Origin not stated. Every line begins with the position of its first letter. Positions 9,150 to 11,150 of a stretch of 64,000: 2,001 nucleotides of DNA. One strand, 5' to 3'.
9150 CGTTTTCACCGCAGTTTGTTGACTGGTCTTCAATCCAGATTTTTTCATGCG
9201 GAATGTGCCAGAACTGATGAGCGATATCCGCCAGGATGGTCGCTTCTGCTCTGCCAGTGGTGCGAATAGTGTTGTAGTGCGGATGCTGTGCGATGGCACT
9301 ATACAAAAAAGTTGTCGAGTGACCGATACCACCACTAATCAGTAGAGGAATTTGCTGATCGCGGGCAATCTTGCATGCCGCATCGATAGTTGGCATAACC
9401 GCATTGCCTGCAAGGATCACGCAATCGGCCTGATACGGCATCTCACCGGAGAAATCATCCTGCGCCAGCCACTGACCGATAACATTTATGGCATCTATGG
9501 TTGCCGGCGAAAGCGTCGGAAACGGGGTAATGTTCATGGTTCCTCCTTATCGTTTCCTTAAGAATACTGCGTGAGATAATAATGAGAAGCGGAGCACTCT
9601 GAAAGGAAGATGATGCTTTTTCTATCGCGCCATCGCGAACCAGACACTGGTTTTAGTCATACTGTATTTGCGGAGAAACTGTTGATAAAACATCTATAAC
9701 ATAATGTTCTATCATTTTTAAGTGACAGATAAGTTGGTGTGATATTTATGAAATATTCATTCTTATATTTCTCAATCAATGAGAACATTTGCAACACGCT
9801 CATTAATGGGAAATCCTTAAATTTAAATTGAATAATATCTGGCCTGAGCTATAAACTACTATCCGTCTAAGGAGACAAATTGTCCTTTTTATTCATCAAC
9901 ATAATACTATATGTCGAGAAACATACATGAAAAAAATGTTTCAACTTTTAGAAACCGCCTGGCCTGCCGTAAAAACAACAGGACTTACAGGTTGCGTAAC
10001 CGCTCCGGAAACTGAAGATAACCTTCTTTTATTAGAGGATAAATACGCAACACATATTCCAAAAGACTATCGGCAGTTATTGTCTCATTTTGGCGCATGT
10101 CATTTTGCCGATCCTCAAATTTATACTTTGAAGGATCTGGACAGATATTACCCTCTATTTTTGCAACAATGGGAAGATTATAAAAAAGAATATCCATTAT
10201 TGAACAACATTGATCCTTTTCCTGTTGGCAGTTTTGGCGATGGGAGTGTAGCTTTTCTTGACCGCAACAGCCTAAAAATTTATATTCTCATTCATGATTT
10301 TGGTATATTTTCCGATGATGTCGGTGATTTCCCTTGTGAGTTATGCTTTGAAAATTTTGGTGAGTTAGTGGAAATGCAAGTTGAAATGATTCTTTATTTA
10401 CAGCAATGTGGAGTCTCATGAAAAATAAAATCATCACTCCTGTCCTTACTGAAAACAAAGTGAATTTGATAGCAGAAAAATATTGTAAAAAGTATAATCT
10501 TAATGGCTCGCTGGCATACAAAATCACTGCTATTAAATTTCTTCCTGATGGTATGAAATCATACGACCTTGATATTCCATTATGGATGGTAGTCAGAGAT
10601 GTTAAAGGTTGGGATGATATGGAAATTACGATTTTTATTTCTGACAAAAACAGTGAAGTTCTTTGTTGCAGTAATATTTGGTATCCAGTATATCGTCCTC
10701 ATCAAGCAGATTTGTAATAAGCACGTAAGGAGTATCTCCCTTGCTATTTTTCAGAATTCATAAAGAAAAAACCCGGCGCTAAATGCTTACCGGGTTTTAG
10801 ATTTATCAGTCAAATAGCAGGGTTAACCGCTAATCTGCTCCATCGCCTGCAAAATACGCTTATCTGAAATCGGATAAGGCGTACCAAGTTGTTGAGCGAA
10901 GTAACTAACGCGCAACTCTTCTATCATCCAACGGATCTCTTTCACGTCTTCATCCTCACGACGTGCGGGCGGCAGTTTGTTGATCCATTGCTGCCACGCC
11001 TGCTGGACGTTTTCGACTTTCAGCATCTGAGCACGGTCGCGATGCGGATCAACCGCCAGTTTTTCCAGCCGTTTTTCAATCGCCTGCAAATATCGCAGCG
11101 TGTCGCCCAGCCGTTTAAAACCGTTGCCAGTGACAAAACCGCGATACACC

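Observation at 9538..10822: AT-rich two-ORF islet between ydcF and hrpA with a candidate SUKH/SMI1-like immunity protein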

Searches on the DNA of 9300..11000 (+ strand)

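Call 4: search_dna_similar(query=window:9538-10822:+, collection=ecoli_genomes, mode=near, max_rows=30, rows=spread)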
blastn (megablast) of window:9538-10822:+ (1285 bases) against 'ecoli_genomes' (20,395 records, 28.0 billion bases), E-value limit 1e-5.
Records with a match: 5410; places in all: 5997; records where one place covers at least 80% of the query: 185.
Genomes with a match: 5410 of 5426; with a place that covers at least 80% of the query: 185. Places per genome that has any: lowest 1, median 1, highest 2. On chromosomes: 5991 places; on plasmids: 6.
Best place of each record, by identity: 95-99% 2784; 90-95% 2620; 80-90% 6.
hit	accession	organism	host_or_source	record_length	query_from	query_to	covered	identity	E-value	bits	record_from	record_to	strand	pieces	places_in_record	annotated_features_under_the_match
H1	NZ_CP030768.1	Escherichia coli strain 2017C-4173W12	missing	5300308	1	1283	100%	98.5%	0e+0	2282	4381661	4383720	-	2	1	IS1-like element IS1B family transposase | hypothetical protein (x4)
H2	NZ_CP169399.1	Escherichia coli strain MFDS1022581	Animal source foods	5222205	1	1284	27%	96.0%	4e-113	574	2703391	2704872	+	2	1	DUF2262 domain-containing protein | hypothetical protein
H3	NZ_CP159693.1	Escherichia coli strain Z142-4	hospital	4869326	1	165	13%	97.6%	1e-72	283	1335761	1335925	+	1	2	hypothetical protein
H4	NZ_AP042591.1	Escherichia coli strain OkiPb01699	bovine feces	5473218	1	168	13%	95.2%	1e-67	267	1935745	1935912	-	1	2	hypothetical protein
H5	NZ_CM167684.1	Escherichia coli strain NCCP 13924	Homo sapiens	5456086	1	165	13%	95.8%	1e-67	267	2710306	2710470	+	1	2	hypothetical protein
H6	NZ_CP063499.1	Escherichia coli strain EH10-18-47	Homo sapiens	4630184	1223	1285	5%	95.2%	2e-17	100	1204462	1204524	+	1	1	none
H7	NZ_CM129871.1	Escherichia coli strain PCP07014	seawater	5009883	1223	1285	5%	93.7%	7e-16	95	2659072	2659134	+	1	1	none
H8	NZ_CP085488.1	Escherichia coli strain VCSW8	Top soil and leaf litter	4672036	1223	1283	5%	95.1%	2e-16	97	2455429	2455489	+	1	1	none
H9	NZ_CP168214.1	Escherichia coli strain EC23-1020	urine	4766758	1223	1283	5%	95.1%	2e-16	97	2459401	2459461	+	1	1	none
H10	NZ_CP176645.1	Escherichia coli strain SFAD3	Homo sapiens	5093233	1223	1283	5%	95.1%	2e-16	97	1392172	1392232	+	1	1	none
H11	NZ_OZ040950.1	Escherichia coli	-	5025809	1223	1283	5%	95.1%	2e-16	97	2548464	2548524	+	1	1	none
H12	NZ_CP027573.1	Escherichia coli strain 2013C-4081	missing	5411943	1223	1285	5%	90.5%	2e-12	84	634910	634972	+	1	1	none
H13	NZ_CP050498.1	Escherichia coli strain RM13322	cattle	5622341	1223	1285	5%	90.5%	2e-12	84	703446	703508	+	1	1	none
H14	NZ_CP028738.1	Escherichia coli strain A38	Petrogale lateralis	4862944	1223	1285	5%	90.5%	2e-12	84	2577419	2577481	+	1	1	none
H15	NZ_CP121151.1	Escherichia coli strain E47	bovine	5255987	1223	1285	5%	90.5%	2e-12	84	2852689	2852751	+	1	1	none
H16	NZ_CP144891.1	Escherichia coli strain MG1655p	not applicable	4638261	1223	1285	5%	90.5%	2e-12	84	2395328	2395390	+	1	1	none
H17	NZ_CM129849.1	Escherichia coli strain SW07164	wastewater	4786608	1223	1285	5%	90.5%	2e-12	84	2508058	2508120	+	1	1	none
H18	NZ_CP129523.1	Escherichia coli strain YJX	misisng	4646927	1223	1285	5%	90.5%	2e-12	84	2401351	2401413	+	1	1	none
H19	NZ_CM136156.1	Escherichia coli strain PRO_A-1478-6M-A_ESBL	Homo sapiens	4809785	1223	1285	5%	90.5%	2e-12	84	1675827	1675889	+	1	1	none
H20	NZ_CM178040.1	Escherichia coli strain JX4-T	chicken gut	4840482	1223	1285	5%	90.5%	2e-12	84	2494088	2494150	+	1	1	none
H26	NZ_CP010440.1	Escherichia coli K-12 strain K-12 MG1655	not applicable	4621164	1229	1285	4%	93.0%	2e-12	84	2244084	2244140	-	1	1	none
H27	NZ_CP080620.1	Escherichia coli strain TOP10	-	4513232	1229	1285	4%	93.0%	2e-12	84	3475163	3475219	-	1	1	none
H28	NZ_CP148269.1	Escherichia coli strain Z1323PEC0013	Dog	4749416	1229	1285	4%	93.0%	2e-12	84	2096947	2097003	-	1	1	none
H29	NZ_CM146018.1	Escherichia coli strain XPFI_3_2_complete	Tool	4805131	1229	1285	4%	93.0%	2e-12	84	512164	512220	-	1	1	none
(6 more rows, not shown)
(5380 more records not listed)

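Call 5: search_dna_similar(query=window:9538-10822:+, collection=ecoli_genomes, mode=near, max_rows=40, rows=best)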
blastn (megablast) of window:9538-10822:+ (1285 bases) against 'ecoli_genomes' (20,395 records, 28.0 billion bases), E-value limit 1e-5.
Records with a match: 5410; places in all: 5997; records where one place covers at least 80% of the query: 185.
Genomes with a match: 5410 of 5426; with a place that covers at least 80% of the query: 185. Places per genome that has any: lowest 1, median 1, highest 2. On chromosomes: 5991 places; on plasmids: 6.
Best place of each record, by identity: 95-99% 2784; 90-95% 2620; 80-90% 6.
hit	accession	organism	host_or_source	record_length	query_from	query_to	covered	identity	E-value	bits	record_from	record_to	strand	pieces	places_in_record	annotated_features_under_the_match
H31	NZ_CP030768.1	Escherichia coli strain 2017C-4173W12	missing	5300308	1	1283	100%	98.5%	0e+0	2282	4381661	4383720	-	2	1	IS1-like element IS1B family transposase | hypothetical protein (x4)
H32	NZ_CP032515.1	Escherichia coli strain 118UI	Homo sapiens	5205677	1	1283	100%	98.5%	0e+0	2265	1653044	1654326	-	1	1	SMI1/KNR4 family protein | hypothetical protein (x2)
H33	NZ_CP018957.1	Escherichia coli strain Ecol_316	Homo sapiens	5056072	1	1283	100%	98.5%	0e+0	2265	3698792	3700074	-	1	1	SMI1/KNR4 family protein | hypothetical protein (x2)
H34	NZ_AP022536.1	Escherichia coli strain THO-008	Homo sapiens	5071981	1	1283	100%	98.5%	0e+0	2265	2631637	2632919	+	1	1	SMI1/KNR4 family protein | hypothetical protein (x2)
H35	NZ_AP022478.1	Escherichia coli strain STN0717-11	-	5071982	1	1283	100%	98.5%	0e+0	2265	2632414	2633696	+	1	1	SMI1/KNR4 family protein | hypothetical protein (x2)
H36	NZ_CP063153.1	Escherichia coli strain M7424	Homo sapiens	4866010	1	1283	100%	98.5%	0e+0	2265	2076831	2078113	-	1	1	SMI1/KNR4 family protein | hypothetical protein (x2)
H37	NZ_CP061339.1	Escherichia coli strain M00057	Homo sapiens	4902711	1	1283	100%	98.5%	0e+0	2265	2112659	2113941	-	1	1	SMI1/KNR4 family protein | hypothetical protein (x2)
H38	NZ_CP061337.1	Escherichia coli strain M11957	Homo sapiens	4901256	1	1283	100%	98.5%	0e+0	2265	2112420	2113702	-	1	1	SMI1/KNR4 family protein | hypothetical protein (x2)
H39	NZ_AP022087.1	Escherichia coli strain WP4-S18-ESBL-07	-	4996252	1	1283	100%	98.5%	0e+0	2265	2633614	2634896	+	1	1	SMI1/KNR4 family protein | hypothetical protein (x2)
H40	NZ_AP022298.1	Escherichia coli strain BEC1-S17-ESBL-09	-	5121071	1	1283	100%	98.5%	0e+0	2265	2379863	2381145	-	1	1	SMI1/KNR4 family protein | hypothetical protein (x2)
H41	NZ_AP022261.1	Escherichia coli strain WP8-S18-ESBL-07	-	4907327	1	1283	100%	98.5%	0e+0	2265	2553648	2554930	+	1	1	SMI1/KNR4 family protein | hypothetical protein (x2)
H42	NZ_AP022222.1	Escherichia coli strain WP8-S17-ESBL-12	-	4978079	1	1283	100%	98.5%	0e+0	2265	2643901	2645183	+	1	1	SMI1/KNR4 family protein | hypothetical protein (x2)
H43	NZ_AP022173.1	Escherichia coli strain WP7-S17-ESBL-01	-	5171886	1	1283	100%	98.5%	0e+0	2265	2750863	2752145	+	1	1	SMI1/KNR4 family protein | hypothetical protein (x2)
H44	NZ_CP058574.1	Escherichia coli strain EC1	Homo sapiens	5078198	1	1283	100%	98.5%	0e+0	2265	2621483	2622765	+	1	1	SMI1/KNR4 family protein | hypothetical protein (x2)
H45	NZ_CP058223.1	Escherichia coli strain 550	Homo sapiens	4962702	1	1283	100%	98.5%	0e+0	2265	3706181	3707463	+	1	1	SMI1/KNR4 family protein | hypothetical protein (x2)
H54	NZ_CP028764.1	Escherichia coli strain A10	wood-wren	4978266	1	1283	100%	98.5%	0e+0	2265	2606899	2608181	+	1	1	SMI1/KNR4 family protein | hypothetical protein (x2)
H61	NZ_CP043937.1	Escherichia coli strain RM14516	blackbird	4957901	1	1283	100%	98.5%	0e+0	2265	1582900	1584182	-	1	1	SMI1/KNR4 family protein | hypothetical protein (x2)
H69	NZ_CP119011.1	Escherichia coli strain CE0007a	Bos taurus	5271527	1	1283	100%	98.5%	0e+0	2265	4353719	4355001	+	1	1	SMI1/KNR4 family protein | hypothetical protein (x2)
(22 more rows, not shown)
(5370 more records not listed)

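Call 8: get_annotated_region(hit=H32, flank=3000)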
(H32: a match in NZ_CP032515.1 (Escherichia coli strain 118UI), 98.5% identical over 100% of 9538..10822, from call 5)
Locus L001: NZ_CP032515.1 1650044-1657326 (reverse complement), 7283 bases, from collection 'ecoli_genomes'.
description: Escherichia coli strain 118UI chromosome, complete genome
organism: Escherichia coli strain 118UI (NCBI taxid 562)
replicon: chromosome; assembly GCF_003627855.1
host: Homo sapiens; source: urine; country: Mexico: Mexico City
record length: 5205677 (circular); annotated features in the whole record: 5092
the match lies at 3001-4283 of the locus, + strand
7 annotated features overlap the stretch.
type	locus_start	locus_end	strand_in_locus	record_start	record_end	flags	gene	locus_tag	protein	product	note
CDS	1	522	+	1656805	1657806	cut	gap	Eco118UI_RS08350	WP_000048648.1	type I glyceraldehyde-3-phosphate dehydrogenase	-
CDS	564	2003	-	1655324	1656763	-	aldA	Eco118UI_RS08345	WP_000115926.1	aldehyde dehydrogenase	-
CDS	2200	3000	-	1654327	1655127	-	ydcF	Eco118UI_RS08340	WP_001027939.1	DUF218 domain-containing protein YdcF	-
CDS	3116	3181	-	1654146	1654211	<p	-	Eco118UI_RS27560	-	hypothetical protein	incomplete; partial in the middle of a contig; missing N-terminus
CDS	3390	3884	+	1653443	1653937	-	-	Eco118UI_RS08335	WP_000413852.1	SMI1/KNR4 family protein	-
CDS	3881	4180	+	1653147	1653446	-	-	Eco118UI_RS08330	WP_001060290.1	hypothetical protein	-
CDS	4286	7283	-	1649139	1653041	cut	hrpA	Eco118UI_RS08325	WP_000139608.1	ATP-dependent RNA helicase HrpA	-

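Call 11: get_annotated_region(hit=H2, flank=2500)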
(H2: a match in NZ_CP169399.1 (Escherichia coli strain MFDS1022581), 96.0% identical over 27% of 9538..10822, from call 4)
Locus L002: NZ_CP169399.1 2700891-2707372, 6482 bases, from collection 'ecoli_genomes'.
description: Escherichia coli strain MFDS1022581 chromosome, complete genome
organism: Escherichia coli strain MFDS1022581 (NCBI taxid 562)
replicon: chromosome; assembly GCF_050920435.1
host: -; source: Animal source foods; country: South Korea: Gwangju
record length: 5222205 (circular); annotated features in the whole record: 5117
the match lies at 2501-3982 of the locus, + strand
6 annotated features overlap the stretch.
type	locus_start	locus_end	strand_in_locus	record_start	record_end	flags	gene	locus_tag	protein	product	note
CDS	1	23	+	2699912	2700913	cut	gap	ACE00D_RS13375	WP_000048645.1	type I glyceraldehyde-3-phosphate dehydrogenase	-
CDS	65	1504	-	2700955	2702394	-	aldA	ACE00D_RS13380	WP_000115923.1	aldehyde dehydrogenase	-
CDS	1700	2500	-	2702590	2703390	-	ydcF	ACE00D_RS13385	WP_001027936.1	DUF218 domain-containing protein YdcF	-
CDS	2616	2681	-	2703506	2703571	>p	-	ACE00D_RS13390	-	hypothetical protein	incomplete; partial in the middle of a contig; missing N-terminus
CDS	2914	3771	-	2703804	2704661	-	-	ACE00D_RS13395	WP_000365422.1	DUF2262 domain-containing protein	-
CDS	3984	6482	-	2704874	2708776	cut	hrpA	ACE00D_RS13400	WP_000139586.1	ATP-dependent RNA helicase HrpA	-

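Call 12: get_annotated_region(hit=H3, flank=3500)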
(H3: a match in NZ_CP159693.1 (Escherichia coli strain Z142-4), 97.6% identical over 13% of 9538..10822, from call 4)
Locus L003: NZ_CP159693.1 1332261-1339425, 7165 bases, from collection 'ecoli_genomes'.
description: Escherichia coli strain Z142-4 chromosome, complete genome
organism: Escherichia coli strain Z142-4 (NCBI taxid 562)
replicon: chromosome; assembly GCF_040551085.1
host: -; source: hospital; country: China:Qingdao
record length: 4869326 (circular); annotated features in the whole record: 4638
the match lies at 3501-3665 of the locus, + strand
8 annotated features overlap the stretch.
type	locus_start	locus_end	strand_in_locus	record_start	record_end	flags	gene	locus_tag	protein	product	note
CDS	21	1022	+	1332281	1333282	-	gap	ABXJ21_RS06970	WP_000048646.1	type I glyceraldehyde-3-phosphate dehydrogenase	-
CDS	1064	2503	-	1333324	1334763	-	aldA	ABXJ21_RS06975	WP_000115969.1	aldehyde dehydrogenase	-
CDS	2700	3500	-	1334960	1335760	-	ydcF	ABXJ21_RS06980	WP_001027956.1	DUF218 domain-containing protein YdcF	-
CDS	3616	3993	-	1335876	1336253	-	-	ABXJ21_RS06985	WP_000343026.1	hypothetical protein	-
CDS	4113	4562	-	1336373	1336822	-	-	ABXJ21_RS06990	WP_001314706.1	hypothetical protein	-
CDS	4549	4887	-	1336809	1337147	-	-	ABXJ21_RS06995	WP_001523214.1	hypothetical protein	-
CDS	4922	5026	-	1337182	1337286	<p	-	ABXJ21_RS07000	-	hypothetical protein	incomplete; partial in the middle of a contig; missing C-terminus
CDS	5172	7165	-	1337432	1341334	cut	hrpA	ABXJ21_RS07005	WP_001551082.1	ATP-dependent RNA helicase HrpA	-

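Call 13: get_annotated_region(hit=H26, flank=2500)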
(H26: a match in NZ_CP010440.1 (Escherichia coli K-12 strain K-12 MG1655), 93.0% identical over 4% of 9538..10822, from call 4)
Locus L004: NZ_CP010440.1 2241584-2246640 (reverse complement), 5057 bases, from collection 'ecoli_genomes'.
description: Escherichia coli K-12 strain K-12 MG1655 chromosome, complete genome
organism: Escherichia coli K-12 strain K-12 MG1655 (NCBI taxid 83333)
replicon: chromosome; assembly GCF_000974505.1
host: -; source: not applicable; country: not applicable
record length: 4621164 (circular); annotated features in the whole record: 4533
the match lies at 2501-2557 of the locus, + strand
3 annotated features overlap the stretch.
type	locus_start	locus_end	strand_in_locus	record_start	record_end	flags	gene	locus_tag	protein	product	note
CDS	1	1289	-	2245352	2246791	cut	aldA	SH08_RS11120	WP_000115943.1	aldehyde dehydrogenase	-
CDS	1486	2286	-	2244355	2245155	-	ydcF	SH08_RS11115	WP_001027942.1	DUF218 domain-containing protein YdcF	-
CDS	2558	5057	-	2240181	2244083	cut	hrpA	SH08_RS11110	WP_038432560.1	ATP-dependent RNA helicase HrpA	-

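Call 41: search_dna_similar(query=L002:2501-3983:+, collection=ecoli_genomes, mode=near, max_rows=25, rows=spread)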
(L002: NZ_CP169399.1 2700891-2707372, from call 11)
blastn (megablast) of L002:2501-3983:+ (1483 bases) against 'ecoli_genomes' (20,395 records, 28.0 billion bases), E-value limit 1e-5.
Records with a match: 5319; places in all: 5907; records where one place covers at least 80% of the query: 5.
Genomes with a match: 5319 of 5426; with a place that covers at least 80% of the query: 5. Places per genome that has any: lowest 1, median 1, highest 2. On chromosomes: 5901 places; on plasmids: 6.
Best place of each record, by identity: >=99% 15; 95-99% 5303; 90-95% 1.
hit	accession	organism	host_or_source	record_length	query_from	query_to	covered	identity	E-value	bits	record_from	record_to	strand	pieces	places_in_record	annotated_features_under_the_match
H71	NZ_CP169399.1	Escherichia coli strain MFDS1022581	Animal source foods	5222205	1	1483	100%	100.0%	0e+0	2739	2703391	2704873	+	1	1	DUF2262 domain-containing protein | hypothetical protein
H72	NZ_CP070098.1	Escherichia coli strain FDAARGOS_1370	Homo sapiens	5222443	1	168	11%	98.2%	8e-76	294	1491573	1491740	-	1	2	hypothetical protein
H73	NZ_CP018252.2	Escherichia coli strain 9000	Cattle faeces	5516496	1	168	11%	96.4%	8e-71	278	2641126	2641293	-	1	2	hypothetical protein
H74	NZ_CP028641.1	Escherichia coli strain 132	cattle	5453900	1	165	11%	97.0%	8e-71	278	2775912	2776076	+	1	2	hypothetical protein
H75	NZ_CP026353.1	Escherichia coli strain 4A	not applicable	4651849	1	73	5%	97.3%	1e-24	124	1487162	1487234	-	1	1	none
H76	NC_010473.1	Escherichia coli str. K-12 substr. DH10B strain K-12 ...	-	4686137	1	73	5%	97.3%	1e-24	124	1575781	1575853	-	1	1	none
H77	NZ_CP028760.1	Escherichia coli strain A14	Virginia opossum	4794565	1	73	5%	97.3%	1e-24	124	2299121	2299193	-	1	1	none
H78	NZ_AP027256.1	Escherichia coli strain JNE141411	Homo sapiens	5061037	1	73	5%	97.3%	1e-24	124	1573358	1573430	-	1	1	none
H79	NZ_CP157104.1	Escherichia coli strain UTME-10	Sus scrofa domesticus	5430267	1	73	5%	97.3%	1e-24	124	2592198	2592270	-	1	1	none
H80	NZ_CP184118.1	Escherichia coli strain EC-16-526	Homo sapiens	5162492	1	73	5%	97.3%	1e-24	124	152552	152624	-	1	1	none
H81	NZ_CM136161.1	Escherichia coli strain PRO_A-1429-6M-A_ESBL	Homo sapiens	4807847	1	73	5%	97.3%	1e-24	124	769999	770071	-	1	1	none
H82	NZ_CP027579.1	Escherichia coli strain 2013C-4282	Homo sapiens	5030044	1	70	5%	100.0%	2e-26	130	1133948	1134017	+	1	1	none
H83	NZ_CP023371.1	Escherichia coli strain 1283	canine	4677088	1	70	5%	98.6%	1e-24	124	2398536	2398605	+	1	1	none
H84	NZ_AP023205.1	Escherichia coli strain TUM18781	Homo sapiens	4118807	1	70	5%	98.6%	1e-24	124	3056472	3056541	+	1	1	none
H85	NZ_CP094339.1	Escherichia coli strain W224N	cerebrospinal fluid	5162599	1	70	5%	98.6%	1e-24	124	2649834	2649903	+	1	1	none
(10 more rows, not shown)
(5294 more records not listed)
